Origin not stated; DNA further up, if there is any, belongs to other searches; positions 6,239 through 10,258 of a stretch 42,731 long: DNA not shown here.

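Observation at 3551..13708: Orphan 3385-aa mosaic surface protein with a Sec signal but no recognisable anchor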

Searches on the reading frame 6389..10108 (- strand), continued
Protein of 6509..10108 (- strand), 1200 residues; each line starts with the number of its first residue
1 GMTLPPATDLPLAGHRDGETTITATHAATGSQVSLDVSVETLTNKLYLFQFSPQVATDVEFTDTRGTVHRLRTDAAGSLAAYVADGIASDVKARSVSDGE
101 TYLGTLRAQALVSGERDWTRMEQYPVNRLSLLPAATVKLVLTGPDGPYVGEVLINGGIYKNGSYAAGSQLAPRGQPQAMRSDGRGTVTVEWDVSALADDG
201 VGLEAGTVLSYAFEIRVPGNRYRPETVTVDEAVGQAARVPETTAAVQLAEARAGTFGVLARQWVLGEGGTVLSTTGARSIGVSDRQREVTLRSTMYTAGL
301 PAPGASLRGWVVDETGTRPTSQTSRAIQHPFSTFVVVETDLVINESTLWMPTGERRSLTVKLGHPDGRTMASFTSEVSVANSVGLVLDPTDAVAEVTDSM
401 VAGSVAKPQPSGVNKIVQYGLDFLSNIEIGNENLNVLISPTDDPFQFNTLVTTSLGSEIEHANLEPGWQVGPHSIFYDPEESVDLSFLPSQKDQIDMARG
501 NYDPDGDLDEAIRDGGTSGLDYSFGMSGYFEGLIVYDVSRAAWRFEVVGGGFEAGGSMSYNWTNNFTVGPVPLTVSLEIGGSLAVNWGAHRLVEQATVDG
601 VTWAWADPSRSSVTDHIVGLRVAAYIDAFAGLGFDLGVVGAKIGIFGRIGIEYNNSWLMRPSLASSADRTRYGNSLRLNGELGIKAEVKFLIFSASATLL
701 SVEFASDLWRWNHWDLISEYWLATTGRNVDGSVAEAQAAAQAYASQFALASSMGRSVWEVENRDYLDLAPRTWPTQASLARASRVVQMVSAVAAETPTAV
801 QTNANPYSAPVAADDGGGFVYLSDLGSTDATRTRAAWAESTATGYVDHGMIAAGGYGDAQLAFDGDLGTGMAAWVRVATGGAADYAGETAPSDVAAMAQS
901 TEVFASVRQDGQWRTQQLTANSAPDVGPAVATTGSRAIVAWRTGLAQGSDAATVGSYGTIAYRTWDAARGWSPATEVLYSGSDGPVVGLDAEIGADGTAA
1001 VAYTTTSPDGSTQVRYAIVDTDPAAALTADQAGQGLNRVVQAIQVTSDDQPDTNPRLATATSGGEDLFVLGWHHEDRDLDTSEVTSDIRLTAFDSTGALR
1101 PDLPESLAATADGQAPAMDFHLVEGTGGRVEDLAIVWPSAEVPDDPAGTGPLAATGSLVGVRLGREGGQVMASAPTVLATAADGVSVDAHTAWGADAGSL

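Call 58: predict_structure(alignment_id=A2)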
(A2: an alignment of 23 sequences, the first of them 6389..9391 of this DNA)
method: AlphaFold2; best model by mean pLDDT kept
length: 1001 residues; sequences in the alignment: 23
mean_pLDDT: 67.3   pTM: 0.47
mean pLDDT of the five models: 67.3, 65.2, 64.7, 63.6, 61.3
residues with pLDDT >= 90: 110; 70-90: 459; 50-70: 181; < 50: 251
segments of 3 or more residues with pLDDT < 50: 1-17, 34-38, 146-193, 217-279, 493-568, 642-650, 707-715, 903-913, 979-984
pLDDT, mean of each block of 10 residues (from residue 1): 26 42 70 48 71 78 66 85 82 70 87 79 81 75 56 29 27 33 35 51 66 51 28 27 30 39 37 40 59 73 70 68 69 72 77 83 84 83 79 62 76 86 85 84 72 60 74 87 76 42 34 36 34 29 25 34 46 87 74 83 80 83 88 87 41 64 89 88 79 93 68 59 92 90 81 92 88 89 86 82 86 86 90 83 75 91 78 60 83 85 46 64 83 82 73 77 75 56 51 69 66
secondary structure, 60 per line:
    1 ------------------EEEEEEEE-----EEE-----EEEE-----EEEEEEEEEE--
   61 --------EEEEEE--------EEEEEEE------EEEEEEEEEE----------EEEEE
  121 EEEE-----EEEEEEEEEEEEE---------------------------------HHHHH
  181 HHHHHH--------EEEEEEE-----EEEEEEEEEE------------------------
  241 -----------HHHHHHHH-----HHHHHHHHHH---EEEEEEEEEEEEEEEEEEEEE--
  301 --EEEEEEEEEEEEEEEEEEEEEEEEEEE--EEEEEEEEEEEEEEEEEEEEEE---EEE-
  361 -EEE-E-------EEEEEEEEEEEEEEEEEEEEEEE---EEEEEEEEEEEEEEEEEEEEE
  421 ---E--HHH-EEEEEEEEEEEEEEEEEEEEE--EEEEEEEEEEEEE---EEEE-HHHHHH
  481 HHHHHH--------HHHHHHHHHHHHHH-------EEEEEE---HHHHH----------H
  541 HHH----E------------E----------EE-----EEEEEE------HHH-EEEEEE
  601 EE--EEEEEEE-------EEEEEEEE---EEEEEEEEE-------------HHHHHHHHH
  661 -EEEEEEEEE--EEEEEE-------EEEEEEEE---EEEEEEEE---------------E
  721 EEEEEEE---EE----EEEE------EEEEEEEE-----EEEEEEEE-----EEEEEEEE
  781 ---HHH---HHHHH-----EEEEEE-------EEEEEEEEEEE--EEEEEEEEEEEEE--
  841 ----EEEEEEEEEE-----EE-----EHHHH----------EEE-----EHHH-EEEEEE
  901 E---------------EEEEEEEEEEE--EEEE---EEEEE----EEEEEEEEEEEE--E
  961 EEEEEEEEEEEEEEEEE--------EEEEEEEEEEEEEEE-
elements in order (helices of 4 or more, strands of 3 or more residues): E19-26 E32-34 E40-43 E49-58 E69-74 E83-89 E96-105 E116-124 E130-142 H176-186 E195-201 E207-216 H252-259 H265-274 E278-298 E303-329 E332-353 E357-359 E362-364 E374-396 E400-420 E431-451 E454-466 E470-473 H475-486 H495-508 E516-521 H525-529 H540-543 E579-584 E595-602 E605-611 E619-626 E630-638 H652-660 E662-670 E673-678 E686-693 E697-704 E720-727 E737-740 E747-754 E760-767 E773-780 H790-794 E800-805 E813-823 E826-838 E845-854 H868-871 E882-884 E895-901 E917-927 E930-933 E937-941 E946-957 E960-977 E986-1000

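Call 60: fold_search(model_id=the predicted structure, library=pdb)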
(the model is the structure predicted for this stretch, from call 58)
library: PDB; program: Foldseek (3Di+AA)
matches with E <= 10: 1642; with E <= 0.001: 38
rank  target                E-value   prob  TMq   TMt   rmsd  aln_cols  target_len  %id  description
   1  9db6_A                3.4e-05  1.00  0.21  0.35  10.4       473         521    9  Sialidase682 co-crystallized with inhibitor DANA (released 2025-07-02)
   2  6mnj_A                3.6e-05  1.00  0.21  0.37  11.0       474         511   11  Hadza microbial sialidase Hz136 (released 2019-10-02)
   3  9qd0_A                3.6e-05  1.00  0.21  0.35   9.3       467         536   10  Structure of Beilong paramyxovirus receptor binding protein (released 2025-11-19)
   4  7zm6_A                5.1e-05  1.00  0.20  0.38  11.0       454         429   11  Nariva virus receptor binding protein (released 2023-09-13)
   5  9qd0_B                6.2e-05  1.00  0.22  0.37   8.6       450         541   10  Structure of Beilong paramyxovirus receptor binding protein (released 2025-11-19)
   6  4fj6_A                6.9e-05  1.00  0.19  0.33   8.4       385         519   11  Crystal structure of a glycoside hydrolase family 33, candidate sialidase (BDI_2946) from Parabacteroides distasonis A (released 2012-07-25)
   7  4q6k_A                7.2e-05  1.00  0.20  0.34  12.2       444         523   10  Crystal structure of a putative neuraminidase (BACCAC_01090) from Bacteroides caccae ATCC 43185 at 1.90 A resolution ( (released 2014-10-01)
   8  4fj6_B                1.0e-04  1.00  0.19  0.33   8.1       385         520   10  Crystal structure of a glycoside hydrolase family 33, candidate sialidase (BDI_2946) from Parabacteroides distasonis A (released 2012-07-25)
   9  4fj6_C                1.2e-04  1.00  0.19  0.33   8.2       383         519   11  Crystal structure of a glycoside hydrolase family 33, candidate sialidase (BDI_2946) from Parabacteroides distasonis A (released 2012-07-25)
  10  6myv_C                1.3e-04  1.00  0.20  0.34   8.2       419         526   11  Sialidase26 co-crystallized with DANA-Gc (released 2019-10-02)
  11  6mrv_A                1.5e-04  1.00  0.20  0.34  10.7       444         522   11  Sialidase26 co-crystallized with DANA (released 2019-10-02)
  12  9a31_MODEL_1_A        1.6e-04  0.89  0.12  0.15  33.9      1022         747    7  Model of E. coli fhuA by in-cell photo-crosslinking MS and deep learning (released 2023-02-24)
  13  6jjm_A                1.7e-04  1.00  0.19  0.36  11.8       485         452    8  Crystal structure of Mumps virus hemagglutinin-neuraminidase bound to the oligosaccharide portion of the GM2 gangliosi (released 2019-05-22)
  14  7qun_B                1.7e-04  1.00  0.19  0.26  28.8       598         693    8  CryoEM structure of mammalian AAP in complex with Meropenem (released 2022-11-16)
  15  6mrx_D                1.9e-04  1.00  0.21  0.35   7.1       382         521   11  Sialidase26 apo (released 2019-10-02)
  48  6br5_A                1.8e-03  0.99  0.19  0.39  12.4       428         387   10  N2 neuraminidase in complex with a novel antiviral compound (released 2018-03-07)
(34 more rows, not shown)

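Call 65: find_homologous_proteins(query=L084:12270-15116:+, max_evalue=1e-10)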
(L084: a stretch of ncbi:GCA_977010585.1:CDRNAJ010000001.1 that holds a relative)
Query L084:12270-15116:+ (949 aa): 5 proteins with E <= 1e-10 among 8000 candidates.
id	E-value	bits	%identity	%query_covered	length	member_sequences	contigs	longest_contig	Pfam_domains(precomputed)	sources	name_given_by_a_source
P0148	3.3e-244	831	60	65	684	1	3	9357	-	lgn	-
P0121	4.1e-172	593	56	49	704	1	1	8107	-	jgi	jgi:hypothetical protein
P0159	1.7e-82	296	28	95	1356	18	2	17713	-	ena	-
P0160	2.2e-54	203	28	56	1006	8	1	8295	-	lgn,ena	-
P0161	3.2e-32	130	26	52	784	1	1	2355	-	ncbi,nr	ncbi:MAG: hypothetical protein J6T50_09430, partial [Lachnospiraceae bacterium]|nr:hypothetical prot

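Call 66: list_cluster_members(proteins=[P0008, P0011, P0014, P0016, P0019, P0020, P0021, P0053, P0103, P0077])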
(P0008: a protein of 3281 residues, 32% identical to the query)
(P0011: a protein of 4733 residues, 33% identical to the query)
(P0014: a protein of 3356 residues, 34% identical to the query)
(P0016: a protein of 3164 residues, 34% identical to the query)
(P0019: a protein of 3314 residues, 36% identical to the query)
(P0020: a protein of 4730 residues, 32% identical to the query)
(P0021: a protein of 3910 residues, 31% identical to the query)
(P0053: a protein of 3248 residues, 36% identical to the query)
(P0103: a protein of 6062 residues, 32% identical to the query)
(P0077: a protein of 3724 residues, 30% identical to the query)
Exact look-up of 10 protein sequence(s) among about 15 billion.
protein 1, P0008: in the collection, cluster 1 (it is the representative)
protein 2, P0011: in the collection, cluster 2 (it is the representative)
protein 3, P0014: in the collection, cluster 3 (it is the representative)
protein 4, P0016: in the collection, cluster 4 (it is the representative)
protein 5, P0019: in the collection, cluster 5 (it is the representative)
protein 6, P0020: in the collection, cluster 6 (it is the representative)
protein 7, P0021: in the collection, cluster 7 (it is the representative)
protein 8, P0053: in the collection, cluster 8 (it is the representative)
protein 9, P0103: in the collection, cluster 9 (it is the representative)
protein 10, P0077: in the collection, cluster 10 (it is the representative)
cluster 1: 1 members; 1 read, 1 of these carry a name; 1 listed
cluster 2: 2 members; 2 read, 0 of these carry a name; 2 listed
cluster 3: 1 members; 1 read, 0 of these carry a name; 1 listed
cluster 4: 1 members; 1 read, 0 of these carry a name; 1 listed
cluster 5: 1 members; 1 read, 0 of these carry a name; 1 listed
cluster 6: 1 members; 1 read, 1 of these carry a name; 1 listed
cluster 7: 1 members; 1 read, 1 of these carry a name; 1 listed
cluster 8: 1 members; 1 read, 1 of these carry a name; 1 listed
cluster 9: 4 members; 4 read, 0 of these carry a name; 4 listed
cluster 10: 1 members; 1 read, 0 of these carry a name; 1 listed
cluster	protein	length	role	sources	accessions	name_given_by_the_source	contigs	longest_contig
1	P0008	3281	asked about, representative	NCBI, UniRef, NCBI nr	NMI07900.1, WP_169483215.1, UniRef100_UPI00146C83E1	S-layer homology domain-containing protein [Paenibacillus sp. SZ31] | S-layer homology domain-containing protein n=1 Tax=Paenibacillus sp. SZ31 TaxID=2725555 ...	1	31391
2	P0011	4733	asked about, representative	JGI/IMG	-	-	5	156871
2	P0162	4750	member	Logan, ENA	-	-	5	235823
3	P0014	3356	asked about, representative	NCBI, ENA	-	-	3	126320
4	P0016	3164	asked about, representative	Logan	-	-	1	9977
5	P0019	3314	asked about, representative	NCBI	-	-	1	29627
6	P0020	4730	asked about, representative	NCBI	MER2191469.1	MAG: hypothetical protein ABS951_10955, partial [Solibacillus sp.]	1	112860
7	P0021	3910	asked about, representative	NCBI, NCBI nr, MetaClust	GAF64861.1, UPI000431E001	hypothetical protein BTS2_1757 [Bacillus sp. TS-2] | status=active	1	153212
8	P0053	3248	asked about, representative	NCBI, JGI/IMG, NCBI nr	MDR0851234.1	MAG: Ig-like domain-containing protein [Clostridiales Family XIII bacterium] | hypothetical protein | Ig-like domain-containing protein [Clostridiales Family XIII bacterium]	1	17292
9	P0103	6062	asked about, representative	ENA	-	-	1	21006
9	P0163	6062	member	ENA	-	-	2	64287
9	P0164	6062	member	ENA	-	-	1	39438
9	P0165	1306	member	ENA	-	-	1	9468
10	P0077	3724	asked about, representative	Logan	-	-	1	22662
